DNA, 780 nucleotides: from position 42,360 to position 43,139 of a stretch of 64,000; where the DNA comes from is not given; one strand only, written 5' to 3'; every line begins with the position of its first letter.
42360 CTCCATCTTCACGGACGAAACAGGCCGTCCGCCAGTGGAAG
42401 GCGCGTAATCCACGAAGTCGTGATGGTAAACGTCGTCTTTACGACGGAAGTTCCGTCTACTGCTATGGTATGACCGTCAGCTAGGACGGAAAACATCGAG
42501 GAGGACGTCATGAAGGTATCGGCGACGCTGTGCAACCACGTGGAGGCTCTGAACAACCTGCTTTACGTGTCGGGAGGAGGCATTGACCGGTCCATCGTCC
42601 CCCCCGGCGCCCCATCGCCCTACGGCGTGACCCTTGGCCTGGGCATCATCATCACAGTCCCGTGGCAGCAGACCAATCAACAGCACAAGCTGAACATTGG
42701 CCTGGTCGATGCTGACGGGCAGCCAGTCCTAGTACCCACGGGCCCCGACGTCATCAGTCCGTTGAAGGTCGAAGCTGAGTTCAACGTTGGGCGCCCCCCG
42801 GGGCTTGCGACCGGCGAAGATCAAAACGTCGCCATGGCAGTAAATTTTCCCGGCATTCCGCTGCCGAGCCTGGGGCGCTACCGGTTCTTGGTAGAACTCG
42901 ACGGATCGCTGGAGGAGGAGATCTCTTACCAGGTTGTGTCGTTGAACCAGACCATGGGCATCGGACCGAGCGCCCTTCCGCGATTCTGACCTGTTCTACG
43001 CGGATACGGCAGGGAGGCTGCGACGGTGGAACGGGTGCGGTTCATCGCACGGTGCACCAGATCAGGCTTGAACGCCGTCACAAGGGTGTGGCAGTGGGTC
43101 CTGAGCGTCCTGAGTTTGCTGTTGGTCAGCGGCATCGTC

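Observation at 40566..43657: Integrase-less 3.0-kb islet inserted in tRNA-Pro(GGG), flanked by perfect 46-bp att-like repeats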

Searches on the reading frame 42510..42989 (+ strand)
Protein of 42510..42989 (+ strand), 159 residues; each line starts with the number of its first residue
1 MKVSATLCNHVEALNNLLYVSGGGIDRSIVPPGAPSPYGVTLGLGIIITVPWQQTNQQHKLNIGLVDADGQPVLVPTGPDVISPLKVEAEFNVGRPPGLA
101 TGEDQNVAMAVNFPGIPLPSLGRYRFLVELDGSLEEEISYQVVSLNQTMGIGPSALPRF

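Call 8: search_protein_families(library=pfam, proteins=[window:42510-42989:+], max_evalue=1)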
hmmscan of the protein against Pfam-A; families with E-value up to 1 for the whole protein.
window:42510-42989:+ (159 aa): 1 family
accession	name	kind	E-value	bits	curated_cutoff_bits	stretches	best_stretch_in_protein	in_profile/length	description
PF22091.2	DUF6941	-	5.3e-19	69.3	27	1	4-142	2-124/125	Family of unknown function (DUF6941)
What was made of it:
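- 42510..42989 (+): DUF6941 protein (WP_375482877.1), a predicted beta-sandwich. Cargo of unknown function. PF22091 5e-19 (call 8).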

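Call 9: search_protein_families(library=phrogs, proteins=[window:42510-42989:+], max_evalue=1)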
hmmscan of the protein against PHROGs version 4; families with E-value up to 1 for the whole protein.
window:42510-42989:+ (159 aa): 1 family
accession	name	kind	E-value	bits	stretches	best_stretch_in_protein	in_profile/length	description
phrog_5881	-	unknown function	0.037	14.8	1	34-148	35-136/138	-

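Call 10: find_encoding_contigs(protein=window:42510-42989:+, flank=10000, max_places=10)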
Protein window:42510-42989:+ (159 aa): no gene with exactly this product is on record in the collection.

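Call 36: find_homologous_proteins(query=window:42510-42989:+)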
Query window:42510-42989:+ (159 aa): 78 proteins with E <= 0.001 among 113 candidates.
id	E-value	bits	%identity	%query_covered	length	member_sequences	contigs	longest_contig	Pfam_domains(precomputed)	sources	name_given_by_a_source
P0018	2.0e-99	348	100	100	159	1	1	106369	PF22091.3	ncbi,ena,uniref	ncbi:DUF6941 family protein [uncultured Jatrophihabitans sp.]|uniref:DUF6941 family protein n=1 Tax=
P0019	1.1e-63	232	65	100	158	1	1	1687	PF22091.3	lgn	-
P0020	1.5e-56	209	56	100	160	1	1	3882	PF22091.3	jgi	jgi:hypothetical protein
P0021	4.4e-56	207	54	100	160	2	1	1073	PF22091.3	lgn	-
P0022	2.3e-54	202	55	100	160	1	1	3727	PF22091.3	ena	-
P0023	4.6e-54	201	59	99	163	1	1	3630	PF22091.3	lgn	-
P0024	4.7e-54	201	56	99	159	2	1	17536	PF22091.3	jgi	jgi:hypothetical protein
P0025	8.8e-53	197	54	99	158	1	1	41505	PF22091.3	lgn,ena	-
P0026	2.7e-52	195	56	99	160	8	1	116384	PF22091.3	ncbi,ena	-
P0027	4.2e-52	194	52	99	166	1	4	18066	PF22091.3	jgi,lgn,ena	-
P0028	7.4e-52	194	57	89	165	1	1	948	PF22091.3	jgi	jgi:hypothetical protein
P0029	8.8e-52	193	51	100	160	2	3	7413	PF22091.3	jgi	-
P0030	1.0e-51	193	54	99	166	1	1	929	PF22091.3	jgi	jgi:hypothetical protein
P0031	2.5e-51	192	55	99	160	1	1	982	PF22091.3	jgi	-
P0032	3.5e-51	191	59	90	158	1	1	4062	PF22091.3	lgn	-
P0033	5.4e-51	191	56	91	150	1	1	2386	PF22091.3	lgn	-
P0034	7.1e-51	190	57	91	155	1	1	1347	PF22091.3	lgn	-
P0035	9.0e-51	190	56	100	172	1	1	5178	PF22091.3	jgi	jgi:hypothetical protein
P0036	2.0e-50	189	57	91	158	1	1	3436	PF22091.3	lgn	-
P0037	2.3e-50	189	56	89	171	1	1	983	PF22091.3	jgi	jgi:hypothetical protein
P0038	3.1e-50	188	55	100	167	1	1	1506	PF22091.3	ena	-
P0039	1.2e-49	186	57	91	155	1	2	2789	PF22091.3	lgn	-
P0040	6.2e-49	184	56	89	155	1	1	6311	PF22091.3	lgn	-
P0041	1.7e-48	183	51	96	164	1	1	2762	PF22091.3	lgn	-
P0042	2.2e-48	182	53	97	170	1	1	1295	PF22091.3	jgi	jgi:hypothetical protein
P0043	2.5e-48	182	53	91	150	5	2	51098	PF22091.3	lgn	-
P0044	3.3e-48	182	56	89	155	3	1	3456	PF22091.3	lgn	-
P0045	4.6e-48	181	53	91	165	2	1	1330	PF22091.3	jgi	-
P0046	6.2e-48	181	53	91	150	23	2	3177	PF22091.3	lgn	-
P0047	9.0e-48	180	51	99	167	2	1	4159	PF22091.3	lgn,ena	-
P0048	1.0e-47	180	55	100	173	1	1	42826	PF22091.3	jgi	jgi:hypothetical protein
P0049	1.4e-47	180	54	90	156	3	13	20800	PF22091.3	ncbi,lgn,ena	-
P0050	1.5e-47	180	55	90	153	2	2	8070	PF22091.3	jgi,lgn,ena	-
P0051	2.1e-47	179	54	89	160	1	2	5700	PF22091.3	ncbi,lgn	-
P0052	4.4e-47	178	54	89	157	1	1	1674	PF22091.3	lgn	-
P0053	5.9e-47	178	54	91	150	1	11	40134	PF22091.3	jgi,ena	jgi:hypothetical protein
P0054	6.1e-47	178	52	91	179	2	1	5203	PF22091.3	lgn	-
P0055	7.9e-47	177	55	91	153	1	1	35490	PF22091.3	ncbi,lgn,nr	ncbi:MAG: hypothetical protein M3Z25_02590 [Actinomycetota bacterium]|nr:hypothetical protein [Actin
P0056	2.0e-46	176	53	89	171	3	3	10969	PF22091.3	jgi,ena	-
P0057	3.1e-46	175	52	89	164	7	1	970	PF22091.3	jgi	jgi:hypothetical protein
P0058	3.3e-46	175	54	89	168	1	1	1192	PF22091.3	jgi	jgi:hypothetical protein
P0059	3.5e-46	175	55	90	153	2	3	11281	PF22091.3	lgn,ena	-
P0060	4.6e-46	175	51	91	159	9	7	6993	PF22091.3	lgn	-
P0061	4.8e-46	175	54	100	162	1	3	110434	PF22091.3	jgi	jgi:hypothetical protein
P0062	4.8e-46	175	54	91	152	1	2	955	PF22091.3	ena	-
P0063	5.7e-46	174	54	89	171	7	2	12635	PF22091.3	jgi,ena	-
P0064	1.1e-45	174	52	90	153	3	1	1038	PF22091.3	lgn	-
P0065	1.5e-45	173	51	89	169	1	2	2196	PF22091.3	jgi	jgi:hypothetical protein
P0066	1.8e-45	173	54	89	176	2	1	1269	PF22091.3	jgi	jgi:hypothetical protein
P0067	2.1e-45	173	51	96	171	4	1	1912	PF22091.3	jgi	jgi:hypothetical protein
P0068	2.6e-45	172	51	91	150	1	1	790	PF22091.3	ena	-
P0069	3.0e-45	172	49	96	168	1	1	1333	PF22091.3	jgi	jgi:hypothetical protein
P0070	6.4e-45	171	54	89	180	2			PF22091.3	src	-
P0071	6.8e-45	171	51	89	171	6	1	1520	PF22091.3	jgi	jgi:hypothetical protein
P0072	7.2e-45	171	57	84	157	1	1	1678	PF22091.3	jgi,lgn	jgi:hypothetical protein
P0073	7.6e-45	171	52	90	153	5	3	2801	PF22091.3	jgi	jgi:hypothetical protein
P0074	9.6e-45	170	50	91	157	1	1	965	PF22091.3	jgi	jgi:hypothetical protein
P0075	1.2e-44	170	51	91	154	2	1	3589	PF22091.3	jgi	jgi:hypothetical protein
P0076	1.3e-44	170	53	91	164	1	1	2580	PF22091.3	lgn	-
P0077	5.0e-44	168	53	89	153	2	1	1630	PF22091.3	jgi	jgi:hypothetical protein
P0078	9.3e-44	167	52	89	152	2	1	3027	PF22091.3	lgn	-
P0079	9.3e-44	167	51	89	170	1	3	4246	PF22091.3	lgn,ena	-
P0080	1.4e-43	167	49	91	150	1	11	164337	PF22091.3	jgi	jgi:hypothetical protein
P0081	1.6e-43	167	50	91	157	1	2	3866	PF22091.3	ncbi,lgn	-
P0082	2.9e-43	166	49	97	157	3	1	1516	PF22091.3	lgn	-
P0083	3.3e-42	162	51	90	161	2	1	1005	PF22091.3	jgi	jgi:hypothetical protein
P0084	3.4e-42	162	50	89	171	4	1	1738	PF22091.3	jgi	jgi:hypothetical protein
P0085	8.0e-42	161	51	87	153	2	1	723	PF22091.3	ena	-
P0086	1.4e-41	160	52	90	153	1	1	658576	PF22091.3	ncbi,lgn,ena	-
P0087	3.3e-41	159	49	90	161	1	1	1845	PF22091.3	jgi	jgi:hypothetical protein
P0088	5.4e-41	158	61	71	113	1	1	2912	PF22091.3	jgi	jgi:hypothetical protein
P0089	6.0e-41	158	47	99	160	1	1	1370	PF22091.3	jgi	jgi:hypothetical protein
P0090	2.1e-40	156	51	87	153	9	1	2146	PF22091.3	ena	-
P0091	1.2e-39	154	51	89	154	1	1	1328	PF22091.3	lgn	-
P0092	5.4e-37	145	49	90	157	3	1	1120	PF22091.3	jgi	jgi:hypothetical protein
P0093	1.3e-29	121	44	91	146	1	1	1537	PF22091.3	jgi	jgi:hypothetical protein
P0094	1.4e-28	118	42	97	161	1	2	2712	PF22091.3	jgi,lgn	jgi:hypothetical protein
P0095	2.6e-28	117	58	55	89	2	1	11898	PF22091.3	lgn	-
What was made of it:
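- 42510..42989 (+): 78 homologues (call 36).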

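Call 37: find_encoding_contigs(protein=P0024, flank=8000, max_places=3)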
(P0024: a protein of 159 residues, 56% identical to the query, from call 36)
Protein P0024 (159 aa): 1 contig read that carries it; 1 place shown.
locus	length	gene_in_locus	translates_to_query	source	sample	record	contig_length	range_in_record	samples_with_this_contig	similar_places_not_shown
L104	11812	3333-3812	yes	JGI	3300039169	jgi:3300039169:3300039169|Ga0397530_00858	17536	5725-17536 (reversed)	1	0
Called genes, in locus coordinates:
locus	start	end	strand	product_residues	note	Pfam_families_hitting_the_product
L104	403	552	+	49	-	-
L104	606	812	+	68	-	-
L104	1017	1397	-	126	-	PF21983:NikA-like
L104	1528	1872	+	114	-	-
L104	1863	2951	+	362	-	PF13565:HTH_32, PF00665:rve, PF13683:rve_3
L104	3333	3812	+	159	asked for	PF22091:DUF6941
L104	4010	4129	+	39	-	-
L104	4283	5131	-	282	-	PF01209:Ubie_methyltran, PF13489:Methyltransf_23, PF05148:Methyltransf_8, PF13847:Methyltransf_31, PF08241:Methyltransf_11, PF08242:Methyltransf_12, PF13649:Methyltransf_25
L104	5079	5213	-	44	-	-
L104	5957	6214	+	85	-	-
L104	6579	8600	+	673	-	PF19864:Radical_SAM_N2, PF04055:Radical_SAM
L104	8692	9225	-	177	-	PF16262:DUF4916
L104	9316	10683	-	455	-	PF01565:FAD_binding_4, PF02913:FAD-oxidase_C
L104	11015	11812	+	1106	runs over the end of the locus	PF00133:tRNA-synt_1, PF09334:tRNA-synt_1g (weak), PF08264:Anticodon_1, PF19302:DUF5915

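Call 38: find_encoding_contigs(protein=P0026, flank=8000, max_places=3)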
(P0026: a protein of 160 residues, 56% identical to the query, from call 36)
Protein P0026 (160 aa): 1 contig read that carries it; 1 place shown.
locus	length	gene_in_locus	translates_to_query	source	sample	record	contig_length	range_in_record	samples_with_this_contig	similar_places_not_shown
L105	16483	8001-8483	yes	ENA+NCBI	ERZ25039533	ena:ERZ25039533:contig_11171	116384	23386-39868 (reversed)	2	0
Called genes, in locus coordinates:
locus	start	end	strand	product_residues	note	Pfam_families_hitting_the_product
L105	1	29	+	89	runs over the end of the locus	PF21320:WHD_Rv2258c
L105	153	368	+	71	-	-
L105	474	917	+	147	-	PF13279:4HBT_2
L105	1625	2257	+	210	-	-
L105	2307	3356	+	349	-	PF13518:HTH_28, PF13565:HTH_32 (weak), PF00665:rve, PF13683:rve_3 (weak)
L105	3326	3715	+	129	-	PF09299:Mu-transpos_C (weak)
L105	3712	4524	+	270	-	PF13401:AAA_22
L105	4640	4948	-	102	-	-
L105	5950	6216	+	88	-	PF00583:Acetyltransf_1, PF08445:FR47, PF13508:Acetyltransf_7, PF13673:Acetyltransf_10, PF14542:Acetyltransf_CG (faint)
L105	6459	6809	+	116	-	PF00903:Glyoxalase, PF18029:Glyoxalase_6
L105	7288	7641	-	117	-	PF21983:NikA-like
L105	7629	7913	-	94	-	PF04365:BrnT_toxin (weak)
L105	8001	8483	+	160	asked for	PF22091:DUF6941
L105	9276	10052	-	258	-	-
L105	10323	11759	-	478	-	PF10009:DUF2252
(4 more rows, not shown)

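Call 39: find_encoding_contigs(protein=P0025, flank=8000, max_places=3)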
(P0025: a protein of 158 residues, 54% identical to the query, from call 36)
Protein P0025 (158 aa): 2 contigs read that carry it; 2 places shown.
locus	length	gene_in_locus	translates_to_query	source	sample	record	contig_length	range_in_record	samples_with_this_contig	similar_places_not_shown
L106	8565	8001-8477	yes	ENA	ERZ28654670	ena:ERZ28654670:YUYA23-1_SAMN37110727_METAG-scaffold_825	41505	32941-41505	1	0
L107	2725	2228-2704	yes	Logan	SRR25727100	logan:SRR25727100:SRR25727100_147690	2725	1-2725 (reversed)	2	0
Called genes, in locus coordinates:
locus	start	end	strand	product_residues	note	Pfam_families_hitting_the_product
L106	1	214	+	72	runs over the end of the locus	-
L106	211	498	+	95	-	-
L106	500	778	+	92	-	-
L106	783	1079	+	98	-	-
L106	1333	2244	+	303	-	PF00589:Phage_integrase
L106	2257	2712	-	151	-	-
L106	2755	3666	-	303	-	PF00589:Phage_integrase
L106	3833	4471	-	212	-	-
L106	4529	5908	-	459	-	PF26003:Integrase_N_phage (weak), PF14659:Phage_int_SAM_3 (weak), PF22022:Phage_int_M (weak), PF00589:Phage_integrase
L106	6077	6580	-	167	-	-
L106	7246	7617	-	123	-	PF21983:NikA-like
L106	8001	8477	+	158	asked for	PF22091:DUF6941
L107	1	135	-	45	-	?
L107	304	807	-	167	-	-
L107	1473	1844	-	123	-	PF21983:NikA-like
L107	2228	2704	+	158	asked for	PF22091:DUF6941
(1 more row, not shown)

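Call 51: search_protein_families(library=padloc, proteins=[window:42510-42989:+], max_evalue=1)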
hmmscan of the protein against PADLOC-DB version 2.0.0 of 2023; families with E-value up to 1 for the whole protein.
window:42510-42989:+ (159 aa): 0 families

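Call 52: search_protein_families(library=ncbifam, proteins=[window:42510-42989:+], max_evalue=1)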
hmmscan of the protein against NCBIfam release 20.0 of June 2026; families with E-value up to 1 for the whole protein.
window:42510-42989:+ (159 aa): 0 families

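Call 70: predict_structure(alignment_id=A1)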
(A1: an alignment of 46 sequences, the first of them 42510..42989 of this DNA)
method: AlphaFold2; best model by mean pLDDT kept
length: 159 residues; sequences in the alignment: 46
mean_pLDDT: 92.3   pTM: 0.82
mean pLDDT of the five models: 92.3, 92.0, 90.6, 89.9, 89.8
residues with pLDDT >= 90: 137; 70-90: 9; 50-70: 13; < 50: 0
segments of 3 or more residues with pLDDT < 50: none
pLDDT, mean of each block of 10 residues (from residue 1): 97 96 95 94 98 95 98 93 96 91 96 96 98 98 75 60
secondary structure, 60 per line:
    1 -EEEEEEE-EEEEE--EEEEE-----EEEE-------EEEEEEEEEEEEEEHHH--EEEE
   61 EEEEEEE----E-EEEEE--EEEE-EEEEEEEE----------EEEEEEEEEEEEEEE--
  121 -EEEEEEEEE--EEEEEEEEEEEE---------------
elements in order: E2-8 E10-14 E17-21 E27-30 E38-51 E57-67 E74-78 E81-84 E86-93 E104-118 E122-130 E133-144

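Call 72: fold_search(model_id=the predicted structure, library=pdb)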
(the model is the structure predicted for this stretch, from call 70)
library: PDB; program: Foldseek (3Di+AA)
matches with E <= 10: 1777; with E <= 0.001: 6
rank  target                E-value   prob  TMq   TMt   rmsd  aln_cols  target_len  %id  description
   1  7ok7_I                5.1e-04  1.00  0.35  0.33   7.6       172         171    8  Crystal structure of the UNC119B ARL3 complex (released 2021-06-09)
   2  3hrz_B                5.1e-04  1.00  0.34  0.25  14.8       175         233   11  Cobra Venom Factor (CVF) in complex with human factor B (released 2009-07-07)
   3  7ok7_K                8.3e-04  0.99  0.32  0.31   8.1       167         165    7  Crystal structure of the UNC119B ARL3 complex (released 2021-06-09)
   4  9gkg_K                8.8e-04  1.00  0.35  0.35   7.8       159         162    9  Crystal structure of UNC119 in complex with Squarunkin A (released 2025-01-15)
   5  8dl0_C                9.2e-04  1.00  0.44  0.20  12.5       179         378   14  CryoEM structure of the nucleotide-free and open channel A.aeolicus WzmWzt transporter (released 2022-09-21)
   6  2qki_E                9.2e-04  0.97  0.30  0.27  14.5       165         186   11  Human C3c in complex with the inhibitor compstatin (released 2007-08-14)
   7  9nem_A                1.1e-03  1.00  0.38  0.37   7.5       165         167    7  Structure of Unc119-Farnesylated peptide complex (released 2025-09-03)
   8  2a74_E                1.1e-03  0.99  0.33  0.30  14.2       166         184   11  Human Complement Component C3c (released 2005-09-27)
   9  7umo_B                1.1e-03  1.00  0.35  0.35   7.3       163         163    8  Structure of Unc119-inhibitor complex. (released 2023-07-26)
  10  5tb5_B                1.3e-03  0.97  0.29  0.30   8.5       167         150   10  Crystal structure of full-length farnesylated and methylated KRAS4b in complex with PDE-delta (crystal form I - with p (released 2016-11-02)
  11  9nem_D                1.3e-03  0.99  0.36  0.34   7.7       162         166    8  Structure of Unc119-Farnesylated peptide complex (released 2025-09-03)
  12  3gqq_F                1.4e-03  0.99  0.36  0.35   7.1       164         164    8  Crystal structure of the human retinal protein 4 (unc-119 homolog A). Northeast Structural Genomics Consortium target  (released 2009-04-07)
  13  6h6a_D                1.4e-03  0.99  0.36  0.34   7.8       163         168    7  Crystal structure of UNC119 in complex with LCK peptide (released 2018-09-26)
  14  7k2t_C                1.5e-03  1.00  0.42  0.21  12.1       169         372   14  Mg2+/ATP-bound structure of the full-length WzmWzt O antigen ABC transporter in lipid nanodiscs (released 2021-01-13)
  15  8dne_C                1.5e-03  1.00  0.40  0.20  12.8       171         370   13  CryoEM structure of the A.aeolicus WzmWzt transporter bound to ATP (released 2022-09-21)
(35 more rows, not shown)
